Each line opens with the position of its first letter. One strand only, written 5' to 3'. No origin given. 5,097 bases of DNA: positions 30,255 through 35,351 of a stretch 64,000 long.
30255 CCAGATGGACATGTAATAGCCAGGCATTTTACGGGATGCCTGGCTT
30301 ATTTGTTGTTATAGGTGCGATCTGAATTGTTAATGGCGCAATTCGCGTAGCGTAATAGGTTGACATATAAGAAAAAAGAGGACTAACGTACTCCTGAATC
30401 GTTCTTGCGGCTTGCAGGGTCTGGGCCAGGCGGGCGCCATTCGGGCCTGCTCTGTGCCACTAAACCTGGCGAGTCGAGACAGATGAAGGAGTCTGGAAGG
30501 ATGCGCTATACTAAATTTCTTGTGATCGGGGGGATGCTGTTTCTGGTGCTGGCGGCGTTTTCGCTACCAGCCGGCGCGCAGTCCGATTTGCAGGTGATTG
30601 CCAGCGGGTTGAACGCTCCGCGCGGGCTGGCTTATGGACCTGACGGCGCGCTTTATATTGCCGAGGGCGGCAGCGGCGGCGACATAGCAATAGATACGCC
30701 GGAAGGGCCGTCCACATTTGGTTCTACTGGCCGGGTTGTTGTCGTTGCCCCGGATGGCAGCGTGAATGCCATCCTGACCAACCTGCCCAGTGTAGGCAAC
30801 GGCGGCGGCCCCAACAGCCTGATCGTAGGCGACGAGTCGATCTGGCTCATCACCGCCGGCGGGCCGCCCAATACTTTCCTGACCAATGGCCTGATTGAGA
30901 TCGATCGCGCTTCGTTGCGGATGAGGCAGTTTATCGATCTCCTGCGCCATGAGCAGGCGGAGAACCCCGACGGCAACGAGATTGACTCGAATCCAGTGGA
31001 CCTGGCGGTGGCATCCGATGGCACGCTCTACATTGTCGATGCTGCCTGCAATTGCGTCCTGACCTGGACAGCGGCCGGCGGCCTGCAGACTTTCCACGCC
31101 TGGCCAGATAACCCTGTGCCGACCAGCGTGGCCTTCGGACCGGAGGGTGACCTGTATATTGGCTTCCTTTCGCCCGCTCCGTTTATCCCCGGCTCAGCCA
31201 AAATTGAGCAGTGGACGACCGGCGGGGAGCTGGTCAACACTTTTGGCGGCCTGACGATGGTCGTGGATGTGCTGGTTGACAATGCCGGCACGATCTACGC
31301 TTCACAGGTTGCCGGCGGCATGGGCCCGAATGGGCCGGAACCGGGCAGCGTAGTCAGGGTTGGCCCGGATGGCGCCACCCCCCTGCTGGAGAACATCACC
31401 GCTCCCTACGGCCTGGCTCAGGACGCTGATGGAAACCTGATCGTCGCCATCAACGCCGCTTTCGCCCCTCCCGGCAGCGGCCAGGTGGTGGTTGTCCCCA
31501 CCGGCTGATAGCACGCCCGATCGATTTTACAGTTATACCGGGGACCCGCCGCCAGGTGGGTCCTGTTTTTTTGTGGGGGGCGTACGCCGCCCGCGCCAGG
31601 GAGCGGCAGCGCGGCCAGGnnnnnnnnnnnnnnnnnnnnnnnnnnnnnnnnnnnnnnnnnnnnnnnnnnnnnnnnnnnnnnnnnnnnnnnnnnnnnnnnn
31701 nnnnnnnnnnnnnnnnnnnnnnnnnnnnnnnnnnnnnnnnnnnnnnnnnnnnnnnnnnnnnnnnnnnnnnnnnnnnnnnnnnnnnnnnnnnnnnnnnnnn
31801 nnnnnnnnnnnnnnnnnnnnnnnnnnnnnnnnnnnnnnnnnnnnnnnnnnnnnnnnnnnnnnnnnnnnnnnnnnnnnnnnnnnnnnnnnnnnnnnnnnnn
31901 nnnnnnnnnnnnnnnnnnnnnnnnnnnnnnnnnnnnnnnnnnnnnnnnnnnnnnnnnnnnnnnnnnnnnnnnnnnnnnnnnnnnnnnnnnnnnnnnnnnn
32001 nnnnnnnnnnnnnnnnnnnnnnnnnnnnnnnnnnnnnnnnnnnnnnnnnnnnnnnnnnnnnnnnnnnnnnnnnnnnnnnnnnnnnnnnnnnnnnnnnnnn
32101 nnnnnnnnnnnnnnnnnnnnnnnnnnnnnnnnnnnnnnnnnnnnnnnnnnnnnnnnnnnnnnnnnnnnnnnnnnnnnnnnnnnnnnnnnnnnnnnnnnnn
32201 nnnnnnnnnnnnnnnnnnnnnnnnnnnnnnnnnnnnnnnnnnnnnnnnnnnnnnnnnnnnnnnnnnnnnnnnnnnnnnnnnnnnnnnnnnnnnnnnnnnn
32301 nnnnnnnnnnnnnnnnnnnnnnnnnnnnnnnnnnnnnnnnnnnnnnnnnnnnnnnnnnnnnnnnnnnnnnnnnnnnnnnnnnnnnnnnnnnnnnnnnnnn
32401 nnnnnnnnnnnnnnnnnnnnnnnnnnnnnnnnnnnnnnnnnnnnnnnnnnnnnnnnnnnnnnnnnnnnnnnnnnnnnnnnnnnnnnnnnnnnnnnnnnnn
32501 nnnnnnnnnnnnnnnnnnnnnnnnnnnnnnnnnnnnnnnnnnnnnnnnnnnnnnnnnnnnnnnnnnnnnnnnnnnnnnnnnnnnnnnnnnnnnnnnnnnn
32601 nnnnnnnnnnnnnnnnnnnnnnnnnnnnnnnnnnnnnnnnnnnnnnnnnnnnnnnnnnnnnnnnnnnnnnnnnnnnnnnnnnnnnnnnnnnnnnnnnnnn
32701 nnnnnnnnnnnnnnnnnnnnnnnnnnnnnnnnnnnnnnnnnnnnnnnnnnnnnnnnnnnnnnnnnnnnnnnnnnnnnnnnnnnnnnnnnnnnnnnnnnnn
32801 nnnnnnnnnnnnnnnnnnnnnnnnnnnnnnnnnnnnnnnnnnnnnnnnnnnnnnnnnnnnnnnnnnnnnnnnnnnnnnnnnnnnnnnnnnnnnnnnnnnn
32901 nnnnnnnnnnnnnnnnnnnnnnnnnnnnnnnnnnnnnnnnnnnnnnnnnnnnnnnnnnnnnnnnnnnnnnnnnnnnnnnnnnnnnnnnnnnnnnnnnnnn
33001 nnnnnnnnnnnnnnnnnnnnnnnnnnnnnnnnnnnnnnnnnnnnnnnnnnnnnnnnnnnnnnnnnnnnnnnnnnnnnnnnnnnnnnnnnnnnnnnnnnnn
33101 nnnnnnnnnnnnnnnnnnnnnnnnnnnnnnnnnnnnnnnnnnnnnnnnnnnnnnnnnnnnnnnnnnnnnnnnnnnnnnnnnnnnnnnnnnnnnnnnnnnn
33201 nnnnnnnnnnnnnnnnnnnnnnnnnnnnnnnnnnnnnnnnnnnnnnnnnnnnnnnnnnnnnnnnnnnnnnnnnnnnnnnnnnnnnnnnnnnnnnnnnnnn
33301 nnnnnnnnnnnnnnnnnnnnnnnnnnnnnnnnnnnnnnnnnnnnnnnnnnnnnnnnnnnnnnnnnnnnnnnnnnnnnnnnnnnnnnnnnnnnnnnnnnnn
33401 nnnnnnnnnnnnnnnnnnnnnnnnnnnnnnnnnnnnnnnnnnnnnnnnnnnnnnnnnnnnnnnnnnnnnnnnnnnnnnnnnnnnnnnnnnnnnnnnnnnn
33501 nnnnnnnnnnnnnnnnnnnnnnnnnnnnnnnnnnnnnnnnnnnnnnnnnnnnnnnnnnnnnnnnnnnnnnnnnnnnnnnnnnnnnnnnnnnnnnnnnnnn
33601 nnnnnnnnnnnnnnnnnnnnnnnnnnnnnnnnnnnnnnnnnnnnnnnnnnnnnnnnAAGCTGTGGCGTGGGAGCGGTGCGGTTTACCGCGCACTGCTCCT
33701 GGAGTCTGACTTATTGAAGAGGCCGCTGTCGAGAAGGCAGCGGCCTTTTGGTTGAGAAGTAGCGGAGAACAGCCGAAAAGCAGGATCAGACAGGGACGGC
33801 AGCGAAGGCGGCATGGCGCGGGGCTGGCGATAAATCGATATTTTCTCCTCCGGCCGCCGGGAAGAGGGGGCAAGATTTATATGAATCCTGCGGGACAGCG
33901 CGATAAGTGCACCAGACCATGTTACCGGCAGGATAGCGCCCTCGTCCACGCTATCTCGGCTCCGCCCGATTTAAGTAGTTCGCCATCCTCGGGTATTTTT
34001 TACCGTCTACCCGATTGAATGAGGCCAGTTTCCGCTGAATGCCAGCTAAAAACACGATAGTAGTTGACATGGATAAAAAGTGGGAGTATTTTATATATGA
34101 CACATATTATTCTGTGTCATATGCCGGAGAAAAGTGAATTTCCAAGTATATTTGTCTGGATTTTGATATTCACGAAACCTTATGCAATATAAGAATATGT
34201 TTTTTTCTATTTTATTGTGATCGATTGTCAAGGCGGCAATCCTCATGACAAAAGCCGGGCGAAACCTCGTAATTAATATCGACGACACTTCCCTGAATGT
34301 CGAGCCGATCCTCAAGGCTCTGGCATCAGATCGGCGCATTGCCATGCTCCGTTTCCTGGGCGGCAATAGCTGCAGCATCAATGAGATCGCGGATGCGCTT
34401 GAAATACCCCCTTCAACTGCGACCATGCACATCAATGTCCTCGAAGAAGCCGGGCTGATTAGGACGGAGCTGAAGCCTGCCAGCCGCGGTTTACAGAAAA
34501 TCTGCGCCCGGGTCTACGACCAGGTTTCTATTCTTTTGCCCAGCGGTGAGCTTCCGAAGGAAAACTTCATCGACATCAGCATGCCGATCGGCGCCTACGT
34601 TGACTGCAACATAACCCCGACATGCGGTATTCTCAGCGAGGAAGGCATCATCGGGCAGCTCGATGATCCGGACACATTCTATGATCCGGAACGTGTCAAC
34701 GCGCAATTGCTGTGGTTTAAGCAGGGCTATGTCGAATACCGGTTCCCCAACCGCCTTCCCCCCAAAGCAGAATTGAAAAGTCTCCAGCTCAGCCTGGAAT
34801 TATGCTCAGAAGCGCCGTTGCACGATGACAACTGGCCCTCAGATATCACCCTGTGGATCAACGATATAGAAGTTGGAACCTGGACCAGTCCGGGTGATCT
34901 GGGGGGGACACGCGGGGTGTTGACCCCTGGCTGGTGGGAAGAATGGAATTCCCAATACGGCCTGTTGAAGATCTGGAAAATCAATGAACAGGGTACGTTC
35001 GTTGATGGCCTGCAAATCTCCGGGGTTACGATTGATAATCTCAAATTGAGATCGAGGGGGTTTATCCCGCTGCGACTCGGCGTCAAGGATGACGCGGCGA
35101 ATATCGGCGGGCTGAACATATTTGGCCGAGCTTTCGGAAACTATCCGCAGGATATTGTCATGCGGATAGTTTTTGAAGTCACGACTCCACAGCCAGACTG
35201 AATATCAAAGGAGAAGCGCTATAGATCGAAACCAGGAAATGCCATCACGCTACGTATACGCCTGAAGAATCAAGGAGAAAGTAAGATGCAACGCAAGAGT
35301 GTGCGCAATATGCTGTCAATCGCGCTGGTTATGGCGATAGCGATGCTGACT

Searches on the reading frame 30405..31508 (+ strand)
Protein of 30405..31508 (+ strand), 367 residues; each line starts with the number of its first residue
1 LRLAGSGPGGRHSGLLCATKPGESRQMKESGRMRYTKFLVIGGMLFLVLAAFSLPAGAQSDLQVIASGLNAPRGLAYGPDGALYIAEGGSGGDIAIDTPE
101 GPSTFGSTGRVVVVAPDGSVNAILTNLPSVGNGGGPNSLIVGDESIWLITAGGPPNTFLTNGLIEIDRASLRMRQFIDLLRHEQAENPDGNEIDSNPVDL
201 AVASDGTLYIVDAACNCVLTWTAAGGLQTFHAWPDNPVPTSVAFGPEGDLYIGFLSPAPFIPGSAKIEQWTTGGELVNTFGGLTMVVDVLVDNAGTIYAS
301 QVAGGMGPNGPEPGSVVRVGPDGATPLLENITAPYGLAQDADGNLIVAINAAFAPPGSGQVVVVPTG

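Call 20: search_protein_families(library=pfam, proteins=[window:30405-31508:+], max_evalue=0.00001)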
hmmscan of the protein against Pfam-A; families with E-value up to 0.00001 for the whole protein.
window:30405-31508:+ (367 aa): 2 families
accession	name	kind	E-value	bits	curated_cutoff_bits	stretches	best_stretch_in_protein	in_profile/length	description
PF08450.18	SGL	-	1.7e-06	28.3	26.3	0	203-346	9-148/246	SMP-30/Gluconolactonase/LRE-like region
PF01436.27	NHL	-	5e-06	26.7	20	0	196-216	3-22/28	NHL repeat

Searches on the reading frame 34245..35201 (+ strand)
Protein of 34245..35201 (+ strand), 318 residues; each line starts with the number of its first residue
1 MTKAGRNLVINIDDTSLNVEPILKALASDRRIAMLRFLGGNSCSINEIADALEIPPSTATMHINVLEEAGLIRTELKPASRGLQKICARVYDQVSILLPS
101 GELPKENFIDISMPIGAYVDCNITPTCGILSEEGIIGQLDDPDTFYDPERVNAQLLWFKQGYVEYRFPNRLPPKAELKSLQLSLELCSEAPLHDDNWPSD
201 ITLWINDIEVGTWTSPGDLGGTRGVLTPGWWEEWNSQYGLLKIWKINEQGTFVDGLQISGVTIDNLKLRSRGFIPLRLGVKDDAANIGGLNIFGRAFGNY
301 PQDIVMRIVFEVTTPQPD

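Call 85: search_protein_families(library=pfam, proteins=[window:34245-35201:+], max_evalue=0.00001)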
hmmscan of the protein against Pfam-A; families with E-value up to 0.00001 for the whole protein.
window:34245-35201:+ (318 aa): 4 families
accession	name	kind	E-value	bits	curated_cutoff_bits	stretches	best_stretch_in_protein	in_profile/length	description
PF12840.13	HTH_20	-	1.8e-11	44.3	27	1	26-74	1-50/51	Helix-turn-helix domain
PF01022.26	HTH_5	-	4.2e-09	36.6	22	1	29-73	2-46/47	Bacterial regulatory protein, arsR family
PF12802.13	MarR_2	-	1.1e-07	32.4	27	1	32-75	8-53/61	MarR family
PF13412.12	HTH_24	-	3.8e-06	26.8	21.9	0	43-73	18-48/48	Winged helix-turn-helix DNA-binding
